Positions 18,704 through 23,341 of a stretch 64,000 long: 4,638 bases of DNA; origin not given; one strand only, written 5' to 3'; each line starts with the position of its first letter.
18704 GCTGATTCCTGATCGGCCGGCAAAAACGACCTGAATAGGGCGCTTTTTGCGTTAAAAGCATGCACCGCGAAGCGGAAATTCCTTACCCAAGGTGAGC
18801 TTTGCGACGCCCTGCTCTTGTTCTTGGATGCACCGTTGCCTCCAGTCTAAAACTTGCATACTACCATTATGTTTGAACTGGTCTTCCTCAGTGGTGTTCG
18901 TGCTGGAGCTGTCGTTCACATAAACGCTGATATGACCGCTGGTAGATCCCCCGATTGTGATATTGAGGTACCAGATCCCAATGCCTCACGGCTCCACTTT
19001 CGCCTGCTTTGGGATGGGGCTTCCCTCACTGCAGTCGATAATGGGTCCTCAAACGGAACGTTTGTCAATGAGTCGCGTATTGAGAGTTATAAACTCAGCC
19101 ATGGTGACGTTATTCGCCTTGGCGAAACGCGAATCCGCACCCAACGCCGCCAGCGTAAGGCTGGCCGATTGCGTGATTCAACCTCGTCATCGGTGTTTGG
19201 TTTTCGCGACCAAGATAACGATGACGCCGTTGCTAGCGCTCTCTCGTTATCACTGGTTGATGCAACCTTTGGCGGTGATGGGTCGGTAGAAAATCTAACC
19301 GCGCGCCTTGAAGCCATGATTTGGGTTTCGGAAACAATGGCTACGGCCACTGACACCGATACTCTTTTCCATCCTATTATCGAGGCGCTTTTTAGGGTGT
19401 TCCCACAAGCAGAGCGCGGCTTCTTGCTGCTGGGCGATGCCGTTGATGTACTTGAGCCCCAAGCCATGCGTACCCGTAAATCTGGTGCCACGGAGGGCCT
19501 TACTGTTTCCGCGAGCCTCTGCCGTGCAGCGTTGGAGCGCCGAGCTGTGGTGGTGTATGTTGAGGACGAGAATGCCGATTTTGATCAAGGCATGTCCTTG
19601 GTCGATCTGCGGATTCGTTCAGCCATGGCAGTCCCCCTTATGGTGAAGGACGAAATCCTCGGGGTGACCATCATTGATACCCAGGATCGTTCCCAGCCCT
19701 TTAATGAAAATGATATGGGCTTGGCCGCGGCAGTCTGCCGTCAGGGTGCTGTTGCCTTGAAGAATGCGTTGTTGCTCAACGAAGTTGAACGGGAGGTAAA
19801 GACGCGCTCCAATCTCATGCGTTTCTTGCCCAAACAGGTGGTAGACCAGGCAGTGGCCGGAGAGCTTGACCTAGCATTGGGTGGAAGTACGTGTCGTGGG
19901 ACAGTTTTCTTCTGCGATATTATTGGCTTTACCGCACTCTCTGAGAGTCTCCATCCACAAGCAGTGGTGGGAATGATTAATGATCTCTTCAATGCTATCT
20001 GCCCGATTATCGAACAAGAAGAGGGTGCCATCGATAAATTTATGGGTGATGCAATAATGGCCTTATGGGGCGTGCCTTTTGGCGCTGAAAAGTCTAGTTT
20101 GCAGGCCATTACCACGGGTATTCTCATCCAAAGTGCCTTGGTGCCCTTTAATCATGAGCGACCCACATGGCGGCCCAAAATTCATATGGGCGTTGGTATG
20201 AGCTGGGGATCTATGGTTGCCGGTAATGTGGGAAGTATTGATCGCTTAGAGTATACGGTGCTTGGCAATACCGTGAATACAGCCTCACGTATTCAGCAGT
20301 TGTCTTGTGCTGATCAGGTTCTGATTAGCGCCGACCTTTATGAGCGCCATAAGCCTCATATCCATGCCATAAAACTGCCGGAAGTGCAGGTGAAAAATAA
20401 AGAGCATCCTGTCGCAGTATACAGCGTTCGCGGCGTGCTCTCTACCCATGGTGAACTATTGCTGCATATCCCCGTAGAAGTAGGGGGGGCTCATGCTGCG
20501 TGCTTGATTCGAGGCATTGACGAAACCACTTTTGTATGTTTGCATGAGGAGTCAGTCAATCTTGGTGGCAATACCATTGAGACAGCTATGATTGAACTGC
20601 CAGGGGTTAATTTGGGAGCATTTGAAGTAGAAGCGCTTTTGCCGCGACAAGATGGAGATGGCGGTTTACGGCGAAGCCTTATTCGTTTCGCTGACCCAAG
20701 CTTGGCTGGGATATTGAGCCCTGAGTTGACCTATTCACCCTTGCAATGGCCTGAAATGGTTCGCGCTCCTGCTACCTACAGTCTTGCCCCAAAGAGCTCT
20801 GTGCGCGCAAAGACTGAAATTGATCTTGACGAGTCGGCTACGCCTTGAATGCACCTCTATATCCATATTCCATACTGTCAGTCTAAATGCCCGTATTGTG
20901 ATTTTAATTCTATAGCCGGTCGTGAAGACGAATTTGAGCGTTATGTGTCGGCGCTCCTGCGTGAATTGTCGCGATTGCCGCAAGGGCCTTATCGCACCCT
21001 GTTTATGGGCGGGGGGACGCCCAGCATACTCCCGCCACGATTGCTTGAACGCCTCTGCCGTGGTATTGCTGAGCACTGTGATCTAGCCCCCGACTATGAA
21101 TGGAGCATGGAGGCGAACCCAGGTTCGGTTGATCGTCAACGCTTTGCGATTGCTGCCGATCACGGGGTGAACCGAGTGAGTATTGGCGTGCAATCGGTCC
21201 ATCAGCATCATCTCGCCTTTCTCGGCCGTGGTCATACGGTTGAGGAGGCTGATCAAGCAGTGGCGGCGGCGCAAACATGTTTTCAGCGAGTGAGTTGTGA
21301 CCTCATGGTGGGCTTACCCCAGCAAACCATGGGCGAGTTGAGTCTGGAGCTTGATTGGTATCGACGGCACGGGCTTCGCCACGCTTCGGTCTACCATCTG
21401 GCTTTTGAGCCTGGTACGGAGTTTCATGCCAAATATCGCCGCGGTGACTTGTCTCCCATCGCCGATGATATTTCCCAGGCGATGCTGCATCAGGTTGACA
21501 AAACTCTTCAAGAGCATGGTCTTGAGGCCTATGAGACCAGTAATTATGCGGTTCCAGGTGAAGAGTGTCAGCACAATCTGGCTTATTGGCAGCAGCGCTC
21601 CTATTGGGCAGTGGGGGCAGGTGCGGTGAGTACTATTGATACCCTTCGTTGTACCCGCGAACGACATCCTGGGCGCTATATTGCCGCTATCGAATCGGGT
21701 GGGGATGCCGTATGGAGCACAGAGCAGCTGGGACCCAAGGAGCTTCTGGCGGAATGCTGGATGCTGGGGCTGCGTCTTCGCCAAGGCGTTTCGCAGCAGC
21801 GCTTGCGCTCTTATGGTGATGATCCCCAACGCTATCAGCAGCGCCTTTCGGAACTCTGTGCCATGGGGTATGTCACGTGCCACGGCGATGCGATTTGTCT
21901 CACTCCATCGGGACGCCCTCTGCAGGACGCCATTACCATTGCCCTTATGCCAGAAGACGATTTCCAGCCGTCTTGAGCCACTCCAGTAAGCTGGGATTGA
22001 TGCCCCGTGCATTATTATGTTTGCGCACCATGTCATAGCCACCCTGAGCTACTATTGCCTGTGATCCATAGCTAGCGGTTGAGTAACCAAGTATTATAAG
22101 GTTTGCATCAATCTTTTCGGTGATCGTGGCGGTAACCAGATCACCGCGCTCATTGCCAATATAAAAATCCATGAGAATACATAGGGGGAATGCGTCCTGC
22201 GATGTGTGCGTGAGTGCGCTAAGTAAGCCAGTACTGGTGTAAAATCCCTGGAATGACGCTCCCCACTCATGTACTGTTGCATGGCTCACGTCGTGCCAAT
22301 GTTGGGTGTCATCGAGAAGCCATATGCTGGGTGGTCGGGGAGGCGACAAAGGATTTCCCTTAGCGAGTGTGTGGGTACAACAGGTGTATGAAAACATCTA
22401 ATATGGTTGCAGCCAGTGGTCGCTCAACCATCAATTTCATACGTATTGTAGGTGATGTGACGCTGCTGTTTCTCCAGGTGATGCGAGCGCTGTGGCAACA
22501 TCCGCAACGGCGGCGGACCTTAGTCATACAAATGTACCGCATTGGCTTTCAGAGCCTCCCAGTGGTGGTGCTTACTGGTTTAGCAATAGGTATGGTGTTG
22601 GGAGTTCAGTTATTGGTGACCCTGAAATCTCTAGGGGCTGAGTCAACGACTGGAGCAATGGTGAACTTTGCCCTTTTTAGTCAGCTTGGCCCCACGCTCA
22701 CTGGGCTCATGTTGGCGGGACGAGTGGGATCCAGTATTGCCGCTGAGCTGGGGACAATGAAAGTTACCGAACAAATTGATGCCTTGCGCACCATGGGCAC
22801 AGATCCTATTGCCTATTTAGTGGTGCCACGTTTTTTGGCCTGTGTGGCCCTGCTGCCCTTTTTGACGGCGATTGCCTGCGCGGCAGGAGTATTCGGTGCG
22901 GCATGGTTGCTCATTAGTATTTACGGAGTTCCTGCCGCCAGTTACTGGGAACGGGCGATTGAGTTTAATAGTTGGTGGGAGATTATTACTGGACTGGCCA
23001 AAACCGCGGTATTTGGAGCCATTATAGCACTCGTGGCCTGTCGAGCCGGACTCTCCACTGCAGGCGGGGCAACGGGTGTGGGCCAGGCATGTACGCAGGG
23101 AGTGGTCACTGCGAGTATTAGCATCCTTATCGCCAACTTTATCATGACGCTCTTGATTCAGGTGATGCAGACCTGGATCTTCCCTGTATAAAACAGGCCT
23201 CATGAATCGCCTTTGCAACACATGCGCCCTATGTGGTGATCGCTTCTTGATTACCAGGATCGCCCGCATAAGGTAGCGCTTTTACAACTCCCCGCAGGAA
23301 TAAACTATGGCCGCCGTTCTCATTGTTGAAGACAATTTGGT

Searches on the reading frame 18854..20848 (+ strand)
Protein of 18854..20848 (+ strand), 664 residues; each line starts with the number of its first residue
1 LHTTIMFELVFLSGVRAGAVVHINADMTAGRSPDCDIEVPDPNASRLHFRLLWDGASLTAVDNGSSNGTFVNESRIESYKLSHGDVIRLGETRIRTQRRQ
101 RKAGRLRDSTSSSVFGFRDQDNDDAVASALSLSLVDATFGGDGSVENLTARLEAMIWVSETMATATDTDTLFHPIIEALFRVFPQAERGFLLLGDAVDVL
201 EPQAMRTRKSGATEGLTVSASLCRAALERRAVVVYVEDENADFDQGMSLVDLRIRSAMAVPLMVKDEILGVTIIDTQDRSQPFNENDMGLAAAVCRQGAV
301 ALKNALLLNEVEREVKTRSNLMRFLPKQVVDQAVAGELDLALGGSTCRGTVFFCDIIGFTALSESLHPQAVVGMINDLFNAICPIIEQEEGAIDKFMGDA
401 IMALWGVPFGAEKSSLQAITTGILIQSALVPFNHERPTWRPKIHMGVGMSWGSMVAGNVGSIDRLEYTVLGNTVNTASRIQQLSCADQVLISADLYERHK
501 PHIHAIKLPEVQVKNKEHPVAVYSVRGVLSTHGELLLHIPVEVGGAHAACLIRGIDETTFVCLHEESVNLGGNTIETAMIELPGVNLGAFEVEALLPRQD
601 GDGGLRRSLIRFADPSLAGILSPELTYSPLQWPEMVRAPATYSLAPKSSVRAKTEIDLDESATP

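Call 100: search_protein_families(library=pfam, proteins=[window:18854-20848:+], max_evalue=0.00001)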
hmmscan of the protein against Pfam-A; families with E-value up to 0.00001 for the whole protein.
window:18854-20848:+ (664 aa): 6 families
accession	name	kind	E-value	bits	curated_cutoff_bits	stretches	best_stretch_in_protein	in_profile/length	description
PF00211.25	Guanylate_cyc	-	8.4e-23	81.3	21.9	1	350-523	10-179/183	Adenylate and Guanylate cyclase catalytic domain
PF00498.31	FHA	-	4.4e-19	69.1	20.7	1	28-90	2-67/67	FHA domain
PF16697.10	Yop-YscD_cpl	-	2.3e-14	53.8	33.2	1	11-95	2-89/94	Inner membrane component of T3SS, cytoplasmic domain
PF01590.32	GAF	-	2e-11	45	22.4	1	167-302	1-133/133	GAF domain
PF13185.12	GAF_2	-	6.9e-10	39.7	28.6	1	166-302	2-135/136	GAF domain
PF13492.12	GAF_3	-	4.4e-07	30.8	27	1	186-304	19-129/129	GAF domain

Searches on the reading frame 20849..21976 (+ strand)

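Call 100: search_protein_families(library=pfam, proteins=[window:20849-21976:+], max_evalue=0.00001)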
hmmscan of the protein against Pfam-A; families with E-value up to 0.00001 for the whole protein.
window:20849-21976:+ (375 aa): 2 families
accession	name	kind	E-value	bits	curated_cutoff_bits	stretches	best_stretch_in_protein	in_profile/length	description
PF04055.27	Radical_SAM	-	1.9e-25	90.4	29.5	1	4-164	1-159/166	Radical SAM superfamily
PF06969.22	HemN_C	-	1.6e-08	34.9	24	1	296-358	3-67/67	HemN C-terminal domain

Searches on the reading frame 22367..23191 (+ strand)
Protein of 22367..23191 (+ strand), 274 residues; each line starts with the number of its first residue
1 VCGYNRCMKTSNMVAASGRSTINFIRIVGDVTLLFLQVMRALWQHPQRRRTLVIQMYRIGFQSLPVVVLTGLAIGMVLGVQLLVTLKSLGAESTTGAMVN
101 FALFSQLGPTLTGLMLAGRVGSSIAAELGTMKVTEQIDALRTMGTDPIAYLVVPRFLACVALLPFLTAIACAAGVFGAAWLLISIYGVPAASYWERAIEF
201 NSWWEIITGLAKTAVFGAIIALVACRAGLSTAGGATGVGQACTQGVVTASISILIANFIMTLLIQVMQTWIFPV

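Call 100: search_protein_families(library=pfam, proteins=[window:22367-23191:+], max_evalue=0.00001)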
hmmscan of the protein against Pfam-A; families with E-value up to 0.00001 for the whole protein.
window:22367-23191:+ (274 aa): 1 family
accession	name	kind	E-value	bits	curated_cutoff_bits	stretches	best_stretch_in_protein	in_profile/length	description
PF02405.21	MlaE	-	1.2e-74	250.9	22.5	1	53-263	2-212/212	Permease MlaE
